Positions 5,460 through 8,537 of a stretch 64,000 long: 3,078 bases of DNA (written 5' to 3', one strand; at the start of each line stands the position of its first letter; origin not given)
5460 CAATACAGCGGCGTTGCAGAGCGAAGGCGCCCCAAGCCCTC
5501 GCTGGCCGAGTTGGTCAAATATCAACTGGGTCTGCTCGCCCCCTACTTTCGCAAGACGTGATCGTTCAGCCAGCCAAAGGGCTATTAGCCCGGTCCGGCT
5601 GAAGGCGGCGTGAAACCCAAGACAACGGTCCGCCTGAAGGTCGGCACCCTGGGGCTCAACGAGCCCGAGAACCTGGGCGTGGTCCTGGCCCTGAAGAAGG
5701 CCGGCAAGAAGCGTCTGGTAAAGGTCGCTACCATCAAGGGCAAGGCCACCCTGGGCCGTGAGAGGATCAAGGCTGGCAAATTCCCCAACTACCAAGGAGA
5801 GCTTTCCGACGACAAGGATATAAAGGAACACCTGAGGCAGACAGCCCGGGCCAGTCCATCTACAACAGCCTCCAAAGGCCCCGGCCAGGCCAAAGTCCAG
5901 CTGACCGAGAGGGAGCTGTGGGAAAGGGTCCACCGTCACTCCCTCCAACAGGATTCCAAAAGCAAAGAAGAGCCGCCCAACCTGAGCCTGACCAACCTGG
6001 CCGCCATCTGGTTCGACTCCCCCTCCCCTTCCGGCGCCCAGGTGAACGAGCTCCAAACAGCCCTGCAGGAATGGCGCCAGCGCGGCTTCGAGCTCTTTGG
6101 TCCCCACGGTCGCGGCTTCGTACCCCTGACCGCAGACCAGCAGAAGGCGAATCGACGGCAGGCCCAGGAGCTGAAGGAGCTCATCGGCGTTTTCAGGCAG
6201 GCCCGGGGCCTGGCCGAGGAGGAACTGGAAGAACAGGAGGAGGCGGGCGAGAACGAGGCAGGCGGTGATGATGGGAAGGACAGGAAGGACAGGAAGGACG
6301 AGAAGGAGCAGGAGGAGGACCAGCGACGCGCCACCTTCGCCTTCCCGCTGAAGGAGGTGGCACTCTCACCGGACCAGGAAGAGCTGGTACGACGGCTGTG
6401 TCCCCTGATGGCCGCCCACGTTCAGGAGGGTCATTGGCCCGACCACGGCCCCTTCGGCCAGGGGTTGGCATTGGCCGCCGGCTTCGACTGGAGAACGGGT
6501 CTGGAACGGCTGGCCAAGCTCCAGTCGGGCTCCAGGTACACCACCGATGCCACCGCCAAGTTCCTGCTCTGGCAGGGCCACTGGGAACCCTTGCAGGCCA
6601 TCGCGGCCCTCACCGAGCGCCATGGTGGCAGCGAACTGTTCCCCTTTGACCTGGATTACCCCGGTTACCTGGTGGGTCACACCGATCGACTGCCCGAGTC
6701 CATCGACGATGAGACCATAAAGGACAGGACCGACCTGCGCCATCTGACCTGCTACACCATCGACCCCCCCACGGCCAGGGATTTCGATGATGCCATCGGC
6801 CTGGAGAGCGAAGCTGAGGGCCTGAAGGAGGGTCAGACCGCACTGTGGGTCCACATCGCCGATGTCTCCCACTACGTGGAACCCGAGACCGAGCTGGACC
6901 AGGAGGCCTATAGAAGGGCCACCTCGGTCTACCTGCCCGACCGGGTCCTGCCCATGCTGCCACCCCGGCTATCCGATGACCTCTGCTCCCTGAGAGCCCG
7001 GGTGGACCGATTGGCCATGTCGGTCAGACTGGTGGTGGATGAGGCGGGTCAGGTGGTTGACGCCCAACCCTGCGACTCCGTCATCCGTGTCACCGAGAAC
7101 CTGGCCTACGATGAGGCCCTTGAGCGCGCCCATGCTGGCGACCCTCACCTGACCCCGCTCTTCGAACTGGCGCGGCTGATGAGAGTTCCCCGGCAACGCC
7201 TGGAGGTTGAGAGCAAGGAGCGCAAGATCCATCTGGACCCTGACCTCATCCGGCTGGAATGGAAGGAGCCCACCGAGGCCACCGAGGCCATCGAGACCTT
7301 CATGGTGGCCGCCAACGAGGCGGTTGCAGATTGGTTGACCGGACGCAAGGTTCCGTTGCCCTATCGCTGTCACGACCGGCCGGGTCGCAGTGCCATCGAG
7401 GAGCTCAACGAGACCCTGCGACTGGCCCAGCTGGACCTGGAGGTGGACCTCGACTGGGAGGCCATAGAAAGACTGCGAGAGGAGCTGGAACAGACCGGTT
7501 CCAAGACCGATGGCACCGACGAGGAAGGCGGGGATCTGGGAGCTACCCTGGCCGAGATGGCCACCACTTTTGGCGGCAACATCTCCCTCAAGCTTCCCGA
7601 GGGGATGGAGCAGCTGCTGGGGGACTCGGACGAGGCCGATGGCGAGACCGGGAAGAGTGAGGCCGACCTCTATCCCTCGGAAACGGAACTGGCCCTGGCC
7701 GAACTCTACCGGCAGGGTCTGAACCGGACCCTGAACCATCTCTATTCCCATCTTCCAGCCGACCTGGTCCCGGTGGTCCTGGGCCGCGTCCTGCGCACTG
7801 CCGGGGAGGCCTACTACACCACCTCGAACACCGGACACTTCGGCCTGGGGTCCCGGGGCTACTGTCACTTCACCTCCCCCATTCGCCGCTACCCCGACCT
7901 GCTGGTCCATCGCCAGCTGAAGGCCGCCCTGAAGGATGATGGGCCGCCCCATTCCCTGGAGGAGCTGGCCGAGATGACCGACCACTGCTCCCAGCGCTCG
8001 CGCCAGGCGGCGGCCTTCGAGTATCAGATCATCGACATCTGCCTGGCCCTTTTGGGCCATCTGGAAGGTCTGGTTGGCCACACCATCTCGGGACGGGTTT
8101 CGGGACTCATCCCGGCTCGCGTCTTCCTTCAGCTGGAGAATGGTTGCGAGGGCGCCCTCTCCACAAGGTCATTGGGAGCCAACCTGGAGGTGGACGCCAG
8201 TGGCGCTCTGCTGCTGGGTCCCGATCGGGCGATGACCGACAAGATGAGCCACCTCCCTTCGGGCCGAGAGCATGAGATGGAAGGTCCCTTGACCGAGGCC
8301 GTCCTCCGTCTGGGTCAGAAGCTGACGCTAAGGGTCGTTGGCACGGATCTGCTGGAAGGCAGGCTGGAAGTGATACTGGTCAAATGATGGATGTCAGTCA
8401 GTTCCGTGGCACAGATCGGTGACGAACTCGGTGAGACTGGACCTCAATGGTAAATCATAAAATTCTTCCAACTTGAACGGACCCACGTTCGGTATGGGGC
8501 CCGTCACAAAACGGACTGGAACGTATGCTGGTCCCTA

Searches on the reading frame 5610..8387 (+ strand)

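Call 37: search_protein_families(library=ncbifam, proteins=[window:5610-8387:+], max_evalue=1e-10)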
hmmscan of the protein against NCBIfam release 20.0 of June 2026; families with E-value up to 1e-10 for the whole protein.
window:5610-8387:+ (925 aa): 5 families
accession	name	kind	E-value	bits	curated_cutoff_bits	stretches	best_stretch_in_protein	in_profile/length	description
TIGR02063.1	RNase_R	equivalog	1e-109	367.9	597.85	2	350-611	224-497/711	ribonuclease R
TIGR00358.1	3_prime_RNase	superfamily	1.3e-81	274.9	368.6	2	360-609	182-442/657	VacB/RNase II family 3'-5' exoribonuclease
NF008648.0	PRK11642.1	equivalog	4.6e-56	190.6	982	2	359-611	246-509/813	ribonuclease R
NF003455.0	PRK05054.1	equivalog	2.1e-38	132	542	1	366-508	184-325/645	exoribonuclease II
TIGR02062.1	RNase_B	equivalog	6.1e-33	113.7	641.9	1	364-503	182-317/646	exoribonuclease II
